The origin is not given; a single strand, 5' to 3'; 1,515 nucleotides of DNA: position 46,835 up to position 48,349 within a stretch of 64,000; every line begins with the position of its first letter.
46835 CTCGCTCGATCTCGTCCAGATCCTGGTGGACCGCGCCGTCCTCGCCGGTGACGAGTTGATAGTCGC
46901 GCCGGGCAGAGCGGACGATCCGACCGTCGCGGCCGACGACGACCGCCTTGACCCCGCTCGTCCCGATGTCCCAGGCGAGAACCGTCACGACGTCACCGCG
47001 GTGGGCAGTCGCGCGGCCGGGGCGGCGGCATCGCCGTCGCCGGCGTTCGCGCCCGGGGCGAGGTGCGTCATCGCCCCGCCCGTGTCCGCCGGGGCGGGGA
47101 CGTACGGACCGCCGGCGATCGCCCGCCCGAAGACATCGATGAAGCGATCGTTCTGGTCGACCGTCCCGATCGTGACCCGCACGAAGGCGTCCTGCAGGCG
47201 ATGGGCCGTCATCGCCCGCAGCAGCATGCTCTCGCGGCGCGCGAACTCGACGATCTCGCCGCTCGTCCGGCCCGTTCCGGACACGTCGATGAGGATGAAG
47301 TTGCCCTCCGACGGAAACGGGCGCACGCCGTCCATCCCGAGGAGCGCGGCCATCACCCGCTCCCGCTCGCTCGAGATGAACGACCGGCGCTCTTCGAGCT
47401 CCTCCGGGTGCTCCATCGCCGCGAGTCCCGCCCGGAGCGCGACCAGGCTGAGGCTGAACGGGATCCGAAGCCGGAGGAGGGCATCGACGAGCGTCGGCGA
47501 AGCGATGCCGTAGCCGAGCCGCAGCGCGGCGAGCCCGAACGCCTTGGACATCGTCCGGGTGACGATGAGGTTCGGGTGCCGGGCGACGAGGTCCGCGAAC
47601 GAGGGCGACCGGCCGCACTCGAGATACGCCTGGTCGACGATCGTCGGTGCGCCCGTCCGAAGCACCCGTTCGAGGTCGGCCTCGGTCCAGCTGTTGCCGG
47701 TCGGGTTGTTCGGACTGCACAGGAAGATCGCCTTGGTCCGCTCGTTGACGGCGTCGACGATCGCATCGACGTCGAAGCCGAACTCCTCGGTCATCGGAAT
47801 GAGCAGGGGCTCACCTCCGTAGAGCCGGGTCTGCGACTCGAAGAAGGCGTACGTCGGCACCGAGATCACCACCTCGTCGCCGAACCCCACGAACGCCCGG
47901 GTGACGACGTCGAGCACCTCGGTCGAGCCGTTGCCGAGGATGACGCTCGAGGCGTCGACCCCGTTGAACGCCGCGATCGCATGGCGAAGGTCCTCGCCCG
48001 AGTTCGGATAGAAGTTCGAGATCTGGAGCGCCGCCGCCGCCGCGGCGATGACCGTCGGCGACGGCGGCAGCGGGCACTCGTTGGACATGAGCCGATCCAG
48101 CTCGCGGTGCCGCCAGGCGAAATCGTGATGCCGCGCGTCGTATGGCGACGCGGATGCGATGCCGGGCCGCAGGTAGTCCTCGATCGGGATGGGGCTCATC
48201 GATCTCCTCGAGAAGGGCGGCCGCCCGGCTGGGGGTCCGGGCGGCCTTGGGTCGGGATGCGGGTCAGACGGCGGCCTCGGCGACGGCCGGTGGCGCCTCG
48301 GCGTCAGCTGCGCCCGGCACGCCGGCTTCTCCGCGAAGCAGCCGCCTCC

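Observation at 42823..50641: RuBisCO-like protein locked into a GntR, APC permease, aminotransferase, FGGY kinase, RLP, TIM paralogue, RpiB operon: candidate undescribed catabolic pathway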

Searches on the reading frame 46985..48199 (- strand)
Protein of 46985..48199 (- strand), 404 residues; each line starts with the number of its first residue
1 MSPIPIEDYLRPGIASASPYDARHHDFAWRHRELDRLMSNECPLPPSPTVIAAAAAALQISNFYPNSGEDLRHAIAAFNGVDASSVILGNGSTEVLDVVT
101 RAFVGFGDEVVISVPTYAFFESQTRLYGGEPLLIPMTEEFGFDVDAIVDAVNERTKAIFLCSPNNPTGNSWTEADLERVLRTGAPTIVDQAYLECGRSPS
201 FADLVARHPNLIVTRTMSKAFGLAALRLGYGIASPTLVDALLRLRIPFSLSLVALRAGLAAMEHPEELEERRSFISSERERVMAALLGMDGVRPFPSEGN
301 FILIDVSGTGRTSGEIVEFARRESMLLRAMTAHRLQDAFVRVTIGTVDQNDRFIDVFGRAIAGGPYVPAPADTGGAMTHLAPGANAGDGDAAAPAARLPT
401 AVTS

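Call 10: search_protein_families(library=pfam, proteins=[window:46985-48199:-])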
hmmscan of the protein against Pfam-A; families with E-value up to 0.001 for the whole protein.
window:46985-48199:- (404 aa): 4 families
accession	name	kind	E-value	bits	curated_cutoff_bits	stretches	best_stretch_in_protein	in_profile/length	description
PF00155.27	Aminotran_1_2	-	2.9e-52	178.5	19.7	1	37-356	6-360/361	Aminotransferase class I and II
PF04864.19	Alliinase_C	-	7.4e-06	25.5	22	1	80-232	63-207/363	Allinase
PF01041.23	DegT_DnrJ_EryC1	-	0.00026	20.7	19.8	1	69-160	27-118/360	DegT/DnrJ/EryC1/StrS aminotransferase family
PF00266.25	Aminotran_5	-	0.00042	19.8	21.5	1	69-191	46-177/371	Aminotransferase class-V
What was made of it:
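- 46985..48199 (-): HisC-family PLP aminotransferase. Predicted to convert a 2-amino-polyol 1-phosphate to a 2-ketose 1-phosphate. Pfam Aminotran_1_2 178 bits (call 10).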

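Call 11: search_protein_families(library=ncbifam, proteins=[window:46985-48199:-])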
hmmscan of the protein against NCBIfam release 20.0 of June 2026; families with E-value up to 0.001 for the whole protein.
window:46985-48199:- (404 aa): 65 families (the best 25 are shown)
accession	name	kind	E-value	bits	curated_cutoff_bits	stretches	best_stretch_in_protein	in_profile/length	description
TIGR01141.1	hisC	equivalog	7.9e-85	284.8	276.55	1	11-358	1-347/349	histidinol-phosphate transaminase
NF002878.0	PRK03321.1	subfamily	2.8e-69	233.5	374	1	35-360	25-348/352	histidinol-phosphate transaminase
NF003496.0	PRK05166.1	equivalog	1e-62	212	540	1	7-360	7-369/373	histidinol-phosphate transaminase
NF002877.0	PRK03317.1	equivalog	3e-58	197.4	409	1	10-359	15-365/374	histidinol-phosphate transaminase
TIGR01140.1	L_thr_O3P_dcar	equivalog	3.7e-53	180.8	290.55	1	45-356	30-329/331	threonine-phosphate decarboxylase CobD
NF006580.0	PRK09105.1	subfamily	2.2e-51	174.8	444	1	36-362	50-372/375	pyridoxal phosphate-dependent aminotransferase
NF006014.0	PRK08153.1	equivalog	8.2e-51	173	510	1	36-361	37-364/370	pyridoxal phosphate-dependent aminotransferase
NF002726.0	PRK02610.1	equivalog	5.8e-50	170.3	391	1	8-357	3-365/374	histidinol-phosphate transaminase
NF051461.1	pyoverd_PtaA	equivalog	3.3e-39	134.6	500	1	36-357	38-356/359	pyoverdine biosynthesis transaminase PtaA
NF041364.1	GntC_guanitoxin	equivalog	4.6e-36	124.5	415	1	66-345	36-340/356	guanitoxin biosynthesis PLP-dependent (S)-gamma-hydroxy-L-arginine cyclodehydratase GntC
NF005915.1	PRK07908.1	equivalog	3.7e-30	105.4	360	1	50-356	30-330/332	Rv2231c family histidinol phosphate aminotransferase CobC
NF004870.0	PRK06225.1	equivalog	5.4e-30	104.4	351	1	49-346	45-358/380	pyridoxal phosphate-dependent aminotransferase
NF004770.0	PRK06108.1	subfamily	4.4e-29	101.5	422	1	47-308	50-337/396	pyridoxal phosphate-dependent aminotransferase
NF053748.1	bifunc_CobBC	exception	2.1e-27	95.9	950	1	34-355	482-794/797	bifunctional hydrogenobyrinic acid a,c-diamide synthase/histidinol phosphate aminotransferase CobBC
TIGR03947.1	viomycin_VioD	equivalog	6.5e-26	91.1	390.9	1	64-273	49-269/359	capreomycidine synthase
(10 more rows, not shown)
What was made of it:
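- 46985..48199 (-): TIGR01141 hisC 284.8 bits against a cutoff of 276.55 (call 11).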

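Call 49: search_solved_structures(query=window:46985-48199:-, show_alignments=1)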
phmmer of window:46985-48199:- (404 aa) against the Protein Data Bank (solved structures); distinct sequences matched with E-value up to 0.001: 98 (the best 60 are shown).
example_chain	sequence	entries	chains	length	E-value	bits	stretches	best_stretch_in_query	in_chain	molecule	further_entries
8bj1_A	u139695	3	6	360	2.8e-49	171.1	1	27-358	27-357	histidinol-phosphate aminotransferase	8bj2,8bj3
8bj4_A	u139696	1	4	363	2.8e-49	171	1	27-358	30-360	histidinol-phosphate aminotransferase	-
4r2n_A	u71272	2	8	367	2.1e-43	151.7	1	36-355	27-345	Putative phenylalanine aminotransferase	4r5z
3ffh_A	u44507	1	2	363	5.9e-41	143.7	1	33-355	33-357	Histidinol-phosphate aminotransferase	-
1h1c_A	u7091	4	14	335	1.4e-40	142.5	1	28-354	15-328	HISTIDINOL-PHOSPHATE AMINOTRANSFERASE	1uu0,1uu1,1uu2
2f8j_A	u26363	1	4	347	1.5e-40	142.4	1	27-354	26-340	Histidinol-phosphate aminotransferase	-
9t0w_A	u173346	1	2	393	2.8e-40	141.4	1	36-360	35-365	Histidinol-phosphate aminotransferase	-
4r8d_A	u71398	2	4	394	2.8e-40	141.4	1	36-360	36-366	Histidinol-phosphate aminotransferase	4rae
3euc_A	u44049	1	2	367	3.4e-39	137.9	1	34-360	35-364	Histidinol-phosphate aminotransferase 2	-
3cq5_A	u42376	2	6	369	1.6e-38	135.7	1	36-358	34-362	Histidinol-phosphate aminotransferase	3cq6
3cq4_A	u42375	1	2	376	1.6e-38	135.7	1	36-359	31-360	Histidinol-phosphate aminotransferase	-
1fg3_A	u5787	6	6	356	6.9e-34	120.4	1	58-357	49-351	HISTIDINOL PHOSPHATE AMINOTRANSFERASE | HISTIDINOL-PHOSPHATE AMINOTRANSFERASE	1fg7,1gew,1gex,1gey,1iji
3hdo_A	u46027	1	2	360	1e-33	119.8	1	36-352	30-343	Histidinol-phosphate aminotransferase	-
7szp_A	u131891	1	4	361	3.9e-32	114.6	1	48-357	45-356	Histidinol-phosphate aminotransferase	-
4wbt_A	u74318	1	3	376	8.9e-31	110.1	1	35-316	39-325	Probable histidinol-phosphate aminotransferase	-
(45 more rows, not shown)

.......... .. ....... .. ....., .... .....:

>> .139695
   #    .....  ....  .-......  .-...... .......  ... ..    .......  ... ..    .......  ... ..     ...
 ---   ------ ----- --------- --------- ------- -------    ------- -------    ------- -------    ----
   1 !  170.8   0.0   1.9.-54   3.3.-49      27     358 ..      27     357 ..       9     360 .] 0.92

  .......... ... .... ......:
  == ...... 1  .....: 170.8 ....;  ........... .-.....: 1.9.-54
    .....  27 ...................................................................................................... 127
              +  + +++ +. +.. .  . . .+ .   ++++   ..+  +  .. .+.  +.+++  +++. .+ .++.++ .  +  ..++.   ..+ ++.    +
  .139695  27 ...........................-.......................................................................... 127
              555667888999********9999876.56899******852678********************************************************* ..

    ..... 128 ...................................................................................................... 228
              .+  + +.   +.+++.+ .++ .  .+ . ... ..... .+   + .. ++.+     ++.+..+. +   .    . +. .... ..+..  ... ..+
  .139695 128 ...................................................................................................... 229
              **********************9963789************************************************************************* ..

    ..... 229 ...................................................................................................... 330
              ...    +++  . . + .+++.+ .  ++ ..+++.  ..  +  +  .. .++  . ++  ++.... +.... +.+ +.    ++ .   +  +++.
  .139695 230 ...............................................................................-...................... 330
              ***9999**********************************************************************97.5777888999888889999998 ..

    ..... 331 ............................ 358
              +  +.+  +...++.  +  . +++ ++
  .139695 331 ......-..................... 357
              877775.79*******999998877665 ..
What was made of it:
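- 46985..48199 (-): The best PDB hits are all histidinol-phosphate aminotransferases (call 49).
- All top PDB relatives are histidinol-phosphate aminotransferases (call 49).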

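Call 64: find_homologous_proteins(query=window:46985-48199:-)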
Query window:46985-48199:- (404 aa): 2609 proteins with E <= 0.001 among 8000 candidates; the best 120 are listed.
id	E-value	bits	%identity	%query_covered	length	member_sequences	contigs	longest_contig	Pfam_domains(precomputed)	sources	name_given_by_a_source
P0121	2.7e-249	844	97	94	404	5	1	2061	PF04864.20,PF00155.28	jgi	jgi:histidinol-phosphate aminotransferase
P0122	2.1e-220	749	88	94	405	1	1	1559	PF00155.28,PF00266.26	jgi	jgi:histidinol-phosphate aminotransferase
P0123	4.2e-219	745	88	94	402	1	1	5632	PF04864.20,PF00155.28,PF01041.24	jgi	jgi:histidinol-phosphate aminotransferase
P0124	1.1e-217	740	87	94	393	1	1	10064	PF00155.28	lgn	-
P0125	2.5e-217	739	87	94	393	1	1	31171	PF00155.28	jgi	jgi:histidinol-phosphate aminotransferase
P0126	5.2e-217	738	88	94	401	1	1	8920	PF00155.28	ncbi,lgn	ncbi:MAG TPA: histidinol-phosphate transaminase [Candidatus Limnocylindrales bacterium]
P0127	3.7e-216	735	87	94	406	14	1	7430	PF04864.20,PF00155.28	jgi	-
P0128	6.9e-216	734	87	94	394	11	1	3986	PF04864.20,PF00155.28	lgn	-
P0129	2.4e-215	733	86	94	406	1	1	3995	PF04864.20,PF00155.28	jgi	jgi:histidinol-phosphate aminotransferase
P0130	3.6e-215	732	86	94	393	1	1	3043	PF00155.28,PF00266.26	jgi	jgi:histidinol-phosphate aminotransferase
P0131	3.8e-215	732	87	94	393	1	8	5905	PF00155.28,PF00266.26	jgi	jgi:histidinol-phosphate aminotransferase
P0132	9.5e-215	731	86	94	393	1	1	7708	PF00155.28,PF00266.26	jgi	jgi:histidinol-phosphate aminotransferase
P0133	1.4e-214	730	86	94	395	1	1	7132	PF00155.28,PF00266.26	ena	-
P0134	1.5e-214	730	86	94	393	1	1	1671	PF00155.28,PF00266.26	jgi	jgi:histidinol-phosphate aminotransferase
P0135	1.9e-214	730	86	94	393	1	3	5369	PF00155.28,PF00266.26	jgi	jgi:histidinol-phosphate aminotransferase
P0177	2.4e-162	558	69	89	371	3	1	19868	PF00155.28,PF00266.26,PF01041.24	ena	-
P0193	3.5e-158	544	68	88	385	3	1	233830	PF00155.28,PF00266.26,PF01041.24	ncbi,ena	-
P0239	1.9e-147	509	64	87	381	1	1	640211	PF00155.28,PF00266.26,PF01041.24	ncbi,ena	-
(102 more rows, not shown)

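Call 65: find_encoding_contigs(protein=P0193, flank=9000, max_places=1)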
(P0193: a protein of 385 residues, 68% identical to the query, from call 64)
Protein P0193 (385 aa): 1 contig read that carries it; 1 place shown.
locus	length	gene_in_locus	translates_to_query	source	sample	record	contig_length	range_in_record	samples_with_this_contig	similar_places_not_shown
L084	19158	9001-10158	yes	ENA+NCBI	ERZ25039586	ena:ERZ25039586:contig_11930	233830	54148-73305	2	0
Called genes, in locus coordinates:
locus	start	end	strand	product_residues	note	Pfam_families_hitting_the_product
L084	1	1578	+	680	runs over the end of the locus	PF01266:DAO, PF16350:FAO_M, PF01571:GCV_T, PF08669:GCV_T_C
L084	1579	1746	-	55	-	-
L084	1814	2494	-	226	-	PF00294:PfkB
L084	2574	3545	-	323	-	PF13407:Peripla_BP_4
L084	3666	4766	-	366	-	PF02653:BPD_transp_2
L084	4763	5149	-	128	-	PF00005:ABC_tran (weak)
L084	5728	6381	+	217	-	PF00370:FGGY_N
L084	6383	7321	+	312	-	PF02782:FGGY_C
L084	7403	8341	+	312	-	PF00459:Inositol_P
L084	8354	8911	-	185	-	-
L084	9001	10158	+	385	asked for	PF00155:Aminotran_1_2, PF01041:DegT_DnrJ_EryC1 (weak), PF00266:Aminotran_5 (weak)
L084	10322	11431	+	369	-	-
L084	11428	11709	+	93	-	-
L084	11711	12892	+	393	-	PF00016:RuBisCO_large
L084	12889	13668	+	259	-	PF00121:TIM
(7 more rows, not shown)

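Call 66: find_encoding_contigs(protein=P0239, flank=9000, max_places=1)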
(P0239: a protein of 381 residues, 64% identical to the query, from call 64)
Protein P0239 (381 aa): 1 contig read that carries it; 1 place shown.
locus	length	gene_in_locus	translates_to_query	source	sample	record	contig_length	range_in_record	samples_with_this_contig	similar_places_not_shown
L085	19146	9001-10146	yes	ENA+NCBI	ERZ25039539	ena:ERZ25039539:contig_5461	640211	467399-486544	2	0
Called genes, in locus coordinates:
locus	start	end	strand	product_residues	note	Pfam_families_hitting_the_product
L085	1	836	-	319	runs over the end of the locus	PF00294:PfkB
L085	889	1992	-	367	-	PF00532:Peripla_BP_1, PF13377:Peripla_BP_3 (faint), PF13407:Peripla_BP_4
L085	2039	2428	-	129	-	PF02653:BPD_transp_2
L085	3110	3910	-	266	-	PF00005:ABC_tran, PF13304:AAA_21 (faint)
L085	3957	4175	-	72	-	PF13561:adh_short_C2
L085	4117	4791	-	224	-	PF23441:SDR (weak), PF00106:adh_short, PF08659:KR, PF13561:adh_short_C2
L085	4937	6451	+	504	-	PF00370:FGGY_N, PF02782:FGGY_C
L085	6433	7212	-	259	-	PF00106:adh_short, PF08659:KR (weak), PF13561:adh_short_C2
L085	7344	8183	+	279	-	PF00459:Inositol_P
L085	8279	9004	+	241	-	PF00392:GntR, PF07702:UTRA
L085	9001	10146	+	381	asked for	PF00155:Aminotran_1_2, PF00266:Aminotran_5 (weak), PF01041:DegT_DnrJ_EryC1 (weak)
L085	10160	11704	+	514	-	PF00370:FGGY_N, PF02782:FGGY_C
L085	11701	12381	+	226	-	PF00702:Hydrolase, PF13419:HAD_2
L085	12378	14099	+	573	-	PF02733:Dak1, PF02734:Dak2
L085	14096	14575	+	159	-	PF02502:LacAB_rpiB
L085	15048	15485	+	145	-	PF00005:ABC_tran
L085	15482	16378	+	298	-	PF18075:FtsX_ECD, PF02687:FtsX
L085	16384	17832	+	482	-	PF22694:CtpB_N-like, PF00595:PDZ, PF13180:PDZ_2, PF17820:PDZ_6, PF03572:Peptidase_S41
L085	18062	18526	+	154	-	PF01668:SmpB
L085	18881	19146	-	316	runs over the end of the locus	PF00296:Bac_luciferase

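Call 67: find_encoding_contigs(protein=P0177, flank=9000, max_places=1)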
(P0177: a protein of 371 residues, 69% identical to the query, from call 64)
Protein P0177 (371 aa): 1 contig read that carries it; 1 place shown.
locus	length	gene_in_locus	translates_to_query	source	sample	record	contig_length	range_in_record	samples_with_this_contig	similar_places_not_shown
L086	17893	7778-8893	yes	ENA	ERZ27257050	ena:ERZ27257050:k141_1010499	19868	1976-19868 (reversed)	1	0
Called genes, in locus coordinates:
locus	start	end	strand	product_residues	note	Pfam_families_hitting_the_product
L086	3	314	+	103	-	?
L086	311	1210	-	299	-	PF01633:Choline_kinase, PF01636:APH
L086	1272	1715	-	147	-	PF10604:Polyketide_cyc2, PF03364:Polyketide_cyc, PF08327:AHSA1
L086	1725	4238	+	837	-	PF00890:FAD_binding_2, PF01266:DAO, PF12831:FAD_oxidored (weak), PF16350:FAO_M, PF01571:GCV_T, PF08669:GCV_T_C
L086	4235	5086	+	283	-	PF00459:Inositol_P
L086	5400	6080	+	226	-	PF00392:GntR, PF07702:UTRA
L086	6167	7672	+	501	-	PF13520:AA_permease_2, PF00324:AA_permease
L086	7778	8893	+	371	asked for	PF00155:Aminotran_1_2, PF00266:Aminotran_5 (weak), PF01041:DegT_DnrJ_EryC1 (weak)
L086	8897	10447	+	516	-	PF00370:FGGY_N, PF02782:FGGY_C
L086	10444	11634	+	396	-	PF00016:RuBisCO_large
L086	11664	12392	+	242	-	PF00121:TIM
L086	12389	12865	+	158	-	PF02502:LacAB_rpiB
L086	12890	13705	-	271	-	PF00702:Hydrolase (weak), PF12710:HAD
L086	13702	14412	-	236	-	PF03009:GDPD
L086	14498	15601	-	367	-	PF00005:ABC_tran, PF13304:AAA_21 (faint), PF08402:TOBE_2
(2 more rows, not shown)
